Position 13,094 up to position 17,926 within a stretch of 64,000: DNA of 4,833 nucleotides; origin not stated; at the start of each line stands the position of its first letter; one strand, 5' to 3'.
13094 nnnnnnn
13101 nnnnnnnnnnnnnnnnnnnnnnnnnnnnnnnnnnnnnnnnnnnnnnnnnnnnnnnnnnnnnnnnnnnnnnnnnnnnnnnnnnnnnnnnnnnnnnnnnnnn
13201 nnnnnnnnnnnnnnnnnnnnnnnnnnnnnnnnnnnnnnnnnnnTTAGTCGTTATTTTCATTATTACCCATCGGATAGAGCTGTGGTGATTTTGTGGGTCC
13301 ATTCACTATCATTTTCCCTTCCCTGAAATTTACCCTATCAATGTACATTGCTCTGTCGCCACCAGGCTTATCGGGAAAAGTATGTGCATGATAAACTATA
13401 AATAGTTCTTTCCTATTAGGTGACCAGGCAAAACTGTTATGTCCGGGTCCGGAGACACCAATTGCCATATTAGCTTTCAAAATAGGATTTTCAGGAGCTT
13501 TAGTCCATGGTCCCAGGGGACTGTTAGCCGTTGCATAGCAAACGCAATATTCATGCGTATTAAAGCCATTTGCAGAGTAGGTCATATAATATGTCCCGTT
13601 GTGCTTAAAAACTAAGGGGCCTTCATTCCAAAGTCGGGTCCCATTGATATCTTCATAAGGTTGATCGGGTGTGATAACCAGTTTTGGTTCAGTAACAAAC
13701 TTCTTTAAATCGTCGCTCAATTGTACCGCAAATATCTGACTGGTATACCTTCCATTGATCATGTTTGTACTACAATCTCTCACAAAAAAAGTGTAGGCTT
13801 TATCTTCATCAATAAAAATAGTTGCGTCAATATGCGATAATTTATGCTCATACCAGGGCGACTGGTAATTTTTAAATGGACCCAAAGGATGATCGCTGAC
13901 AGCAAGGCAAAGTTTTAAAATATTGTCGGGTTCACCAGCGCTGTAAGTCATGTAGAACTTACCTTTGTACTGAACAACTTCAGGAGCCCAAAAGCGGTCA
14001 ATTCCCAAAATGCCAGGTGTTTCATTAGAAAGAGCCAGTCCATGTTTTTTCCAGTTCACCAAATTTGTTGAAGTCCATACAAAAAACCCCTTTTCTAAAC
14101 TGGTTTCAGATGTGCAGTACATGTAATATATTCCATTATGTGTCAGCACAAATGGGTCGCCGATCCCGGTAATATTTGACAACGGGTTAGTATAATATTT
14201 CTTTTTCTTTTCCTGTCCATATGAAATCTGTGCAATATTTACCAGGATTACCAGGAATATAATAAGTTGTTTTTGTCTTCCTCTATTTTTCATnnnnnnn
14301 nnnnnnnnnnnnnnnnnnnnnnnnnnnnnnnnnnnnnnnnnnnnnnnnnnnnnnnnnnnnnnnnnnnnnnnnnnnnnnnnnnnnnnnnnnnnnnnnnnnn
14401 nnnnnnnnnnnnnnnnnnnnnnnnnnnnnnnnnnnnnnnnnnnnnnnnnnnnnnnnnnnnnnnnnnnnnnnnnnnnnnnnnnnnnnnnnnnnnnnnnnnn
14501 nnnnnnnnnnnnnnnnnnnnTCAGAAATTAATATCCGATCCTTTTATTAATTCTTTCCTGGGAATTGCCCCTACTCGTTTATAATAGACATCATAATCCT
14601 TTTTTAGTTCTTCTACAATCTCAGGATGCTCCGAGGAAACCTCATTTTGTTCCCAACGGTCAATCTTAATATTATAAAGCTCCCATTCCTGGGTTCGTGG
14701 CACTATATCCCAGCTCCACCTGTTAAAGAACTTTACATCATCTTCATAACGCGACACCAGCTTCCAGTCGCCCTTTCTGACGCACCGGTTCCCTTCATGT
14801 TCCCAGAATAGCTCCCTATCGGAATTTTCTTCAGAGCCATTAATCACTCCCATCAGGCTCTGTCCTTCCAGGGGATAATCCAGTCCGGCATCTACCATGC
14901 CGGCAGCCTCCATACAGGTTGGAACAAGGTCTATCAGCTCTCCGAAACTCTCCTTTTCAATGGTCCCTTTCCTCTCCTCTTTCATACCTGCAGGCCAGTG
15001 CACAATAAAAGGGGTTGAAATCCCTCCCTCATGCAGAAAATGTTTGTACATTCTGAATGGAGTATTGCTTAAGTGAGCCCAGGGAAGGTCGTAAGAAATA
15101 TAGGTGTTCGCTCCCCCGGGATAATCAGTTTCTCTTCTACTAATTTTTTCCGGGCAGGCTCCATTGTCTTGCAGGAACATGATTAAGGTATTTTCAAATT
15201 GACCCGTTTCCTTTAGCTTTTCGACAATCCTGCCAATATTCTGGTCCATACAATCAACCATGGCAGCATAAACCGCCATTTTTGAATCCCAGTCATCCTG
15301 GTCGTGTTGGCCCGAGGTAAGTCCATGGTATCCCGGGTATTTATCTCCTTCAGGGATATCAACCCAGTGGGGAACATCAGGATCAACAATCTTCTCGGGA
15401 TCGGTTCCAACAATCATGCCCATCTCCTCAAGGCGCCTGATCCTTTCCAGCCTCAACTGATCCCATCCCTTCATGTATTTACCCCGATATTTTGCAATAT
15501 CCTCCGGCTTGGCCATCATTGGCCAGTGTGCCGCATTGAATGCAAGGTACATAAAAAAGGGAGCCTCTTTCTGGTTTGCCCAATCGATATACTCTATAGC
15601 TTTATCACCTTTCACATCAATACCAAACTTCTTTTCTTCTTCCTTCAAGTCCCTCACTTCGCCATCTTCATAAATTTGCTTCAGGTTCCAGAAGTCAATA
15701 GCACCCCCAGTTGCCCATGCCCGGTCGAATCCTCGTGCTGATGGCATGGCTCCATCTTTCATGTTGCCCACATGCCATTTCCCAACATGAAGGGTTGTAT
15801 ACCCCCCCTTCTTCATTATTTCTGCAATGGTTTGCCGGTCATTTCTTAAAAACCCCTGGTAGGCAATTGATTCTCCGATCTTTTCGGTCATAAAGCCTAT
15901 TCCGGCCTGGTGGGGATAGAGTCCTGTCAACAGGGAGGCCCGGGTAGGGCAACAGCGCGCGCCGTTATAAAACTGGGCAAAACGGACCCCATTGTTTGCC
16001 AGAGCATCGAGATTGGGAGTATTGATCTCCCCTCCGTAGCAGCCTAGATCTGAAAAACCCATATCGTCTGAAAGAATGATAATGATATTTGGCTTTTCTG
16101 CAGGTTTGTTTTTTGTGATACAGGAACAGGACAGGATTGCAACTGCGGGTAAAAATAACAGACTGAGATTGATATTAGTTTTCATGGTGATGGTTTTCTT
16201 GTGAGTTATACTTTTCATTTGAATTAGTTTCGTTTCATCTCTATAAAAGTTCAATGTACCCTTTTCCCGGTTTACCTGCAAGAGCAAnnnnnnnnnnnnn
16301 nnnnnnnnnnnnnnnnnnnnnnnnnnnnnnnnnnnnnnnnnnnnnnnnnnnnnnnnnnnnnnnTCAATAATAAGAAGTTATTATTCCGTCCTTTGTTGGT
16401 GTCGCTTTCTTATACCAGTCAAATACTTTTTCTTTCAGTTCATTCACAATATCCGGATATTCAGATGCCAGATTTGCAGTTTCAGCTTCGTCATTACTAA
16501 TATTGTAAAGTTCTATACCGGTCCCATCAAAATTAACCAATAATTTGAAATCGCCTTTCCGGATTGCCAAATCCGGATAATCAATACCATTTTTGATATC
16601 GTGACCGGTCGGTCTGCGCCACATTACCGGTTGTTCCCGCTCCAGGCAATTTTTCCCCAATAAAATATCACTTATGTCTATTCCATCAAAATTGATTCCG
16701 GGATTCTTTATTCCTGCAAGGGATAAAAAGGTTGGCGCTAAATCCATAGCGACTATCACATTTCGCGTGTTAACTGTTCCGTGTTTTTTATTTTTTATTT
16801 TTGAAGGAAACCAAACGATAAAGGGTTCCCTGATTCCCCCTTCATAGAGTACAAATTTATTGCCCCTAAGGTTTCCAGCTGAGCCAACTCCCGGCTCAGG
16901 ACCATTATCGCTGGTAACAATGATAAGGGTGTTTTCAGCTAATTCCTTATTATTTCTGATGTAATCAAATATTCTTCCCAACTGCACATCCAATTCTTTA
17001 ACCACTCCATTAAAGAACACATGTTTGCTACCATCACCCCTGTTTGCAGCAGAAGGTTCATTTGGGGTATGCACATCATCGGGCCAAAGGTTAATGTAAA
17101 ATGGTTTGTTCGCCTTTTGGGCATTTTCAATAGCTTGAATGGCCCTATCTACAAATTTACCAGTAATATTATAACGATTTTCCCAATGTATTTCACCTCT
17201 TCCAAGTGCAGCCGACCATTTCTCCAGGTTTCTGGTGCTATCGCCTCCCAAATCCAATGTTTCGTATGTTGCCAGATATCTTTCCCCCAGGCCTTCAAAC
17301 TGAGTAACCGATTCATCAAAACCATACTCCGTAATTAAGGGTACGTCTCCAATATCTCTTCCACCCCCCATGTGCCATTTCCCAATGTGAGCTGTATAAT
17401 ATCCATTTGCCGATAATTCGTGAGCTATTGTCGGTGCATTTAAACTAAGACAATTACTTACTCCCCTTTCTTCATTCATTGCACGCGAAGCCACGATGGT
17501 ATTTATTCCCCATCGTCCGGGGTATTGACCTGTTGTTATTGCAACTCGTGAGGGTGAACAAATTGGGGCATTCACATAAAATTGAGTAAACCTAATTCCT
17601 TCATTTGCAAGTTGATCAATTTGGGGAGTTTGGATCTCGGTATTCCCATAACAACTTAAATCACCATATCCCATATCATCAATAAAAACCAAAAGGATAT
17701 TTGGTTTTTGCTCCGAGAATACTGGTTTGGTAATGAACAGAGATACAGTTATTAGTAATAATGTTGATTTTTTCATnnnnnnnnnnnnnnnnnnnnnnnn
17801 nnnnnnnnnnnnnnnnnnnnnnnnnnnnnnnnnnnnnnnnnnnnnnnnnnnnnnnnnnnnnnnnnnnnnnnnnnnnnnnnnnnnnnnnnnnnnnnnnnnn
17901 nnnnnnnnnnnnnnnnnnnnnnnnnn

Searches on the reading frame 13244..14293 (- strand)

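Call 25: search_protein_families(library=pfam, proteins=[window:13244-14293:-], max_evalue=0.00001)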
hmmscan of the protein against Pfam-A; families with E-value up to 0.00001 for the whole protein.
window:13244-14293:- (349 aa): 3 families
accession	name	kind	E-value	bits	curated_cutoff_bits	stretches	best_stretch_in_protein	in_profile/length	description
PF04616.20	Glyco_hydro_43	-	1.9e-52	178.8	32.2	1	34-326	1-286/288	Glycosyl hydrolases family 43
PF04041.19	Glyco_hydro_130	-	7.5e-08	32.1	26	0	193-252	74-128/320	beta-1,4-mannooligosaccharide phosphorylase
PF00251.26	Glyco_hydro_32N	-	1.8e-06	28.2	22.1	0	27-91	113-179/307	Glycosyl hydrolases family 32 N-terminal domain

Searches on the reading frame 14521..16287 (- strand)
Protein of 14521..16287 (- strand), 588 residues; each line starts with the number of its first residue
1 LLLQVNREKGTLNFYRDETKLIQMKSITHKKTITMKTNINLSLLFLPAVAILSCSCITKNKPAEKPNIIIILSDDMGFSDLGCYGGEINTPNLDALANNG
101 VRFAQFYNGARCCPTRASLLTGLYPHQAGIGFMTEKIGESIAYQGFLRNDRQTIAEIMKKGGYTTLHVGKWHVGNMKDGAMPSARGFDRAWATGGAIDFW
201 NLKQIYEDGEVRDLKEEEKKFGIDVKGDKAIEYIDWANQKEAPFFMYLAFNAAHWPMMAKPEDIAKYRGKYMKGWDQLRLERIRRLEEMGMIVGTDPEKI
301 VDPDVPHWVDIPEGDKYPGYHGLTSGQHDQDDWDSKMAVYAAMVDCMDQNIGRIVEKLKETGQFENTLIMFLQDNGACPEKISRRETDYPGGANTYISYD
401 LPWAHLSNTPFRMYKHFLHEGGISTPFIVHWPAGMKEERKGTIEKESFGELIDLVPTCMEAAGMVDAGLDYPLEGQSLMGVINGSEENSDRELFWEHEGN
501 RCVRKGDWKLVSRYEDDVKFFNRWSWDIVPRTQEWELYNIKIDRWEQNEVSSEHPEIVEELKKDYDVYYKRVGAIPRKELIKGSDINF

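Call 25: search_protein_families(library=pfam, proteins=[window:14521-16287:-], max_evalue=0.00001)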
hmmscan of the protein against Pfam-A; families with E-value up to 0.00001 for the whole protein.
window:14521-16287:- (588 aa): 3 families
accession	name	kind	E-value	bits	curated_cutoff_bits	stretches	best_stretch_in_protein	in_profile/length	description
PF00884.28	Sulfatase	-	4.8e-62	210.4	25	1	66-464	1-301/301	Sulfatase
PF01663.27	Phosphodiest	-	1e-07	32.3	23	0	69-130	2-62/342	Type I phosphodiesterase / nucleotide pyrophosphatase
PF16347.10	SGSH_C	-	1.2e-07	32.4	29.3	1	415-563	8-146/154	N-sulphoglucosamine sulphohydrolase, C-terminal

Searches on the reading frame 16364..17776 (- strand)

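Call 25: search_protein_families(library=pfam, proteins=[window:16364-17776:-], max_evalue=0.00001)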
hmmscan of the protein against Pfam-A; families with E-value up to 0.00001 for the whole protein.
window:16364-17776:- (470 aa): 3 families
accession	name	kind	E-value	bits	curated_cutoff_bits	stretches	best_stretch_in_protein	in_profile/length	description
PF00884.28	Sulfatase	-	1e-47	163.4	25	1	25-356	1-301/301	Sulfatase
PF16347.10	SGSH_C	-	2.8e-12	47.5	29.3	1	307-453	8-150/154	N-sulphoglucosamine sulphohydrolase, C-terminal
PF01663.27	Phosphodiest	-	1.7e-07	31.6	23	1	30-295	4-223/342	Type I phosphodiesterase / nucleotide pyrophosphatase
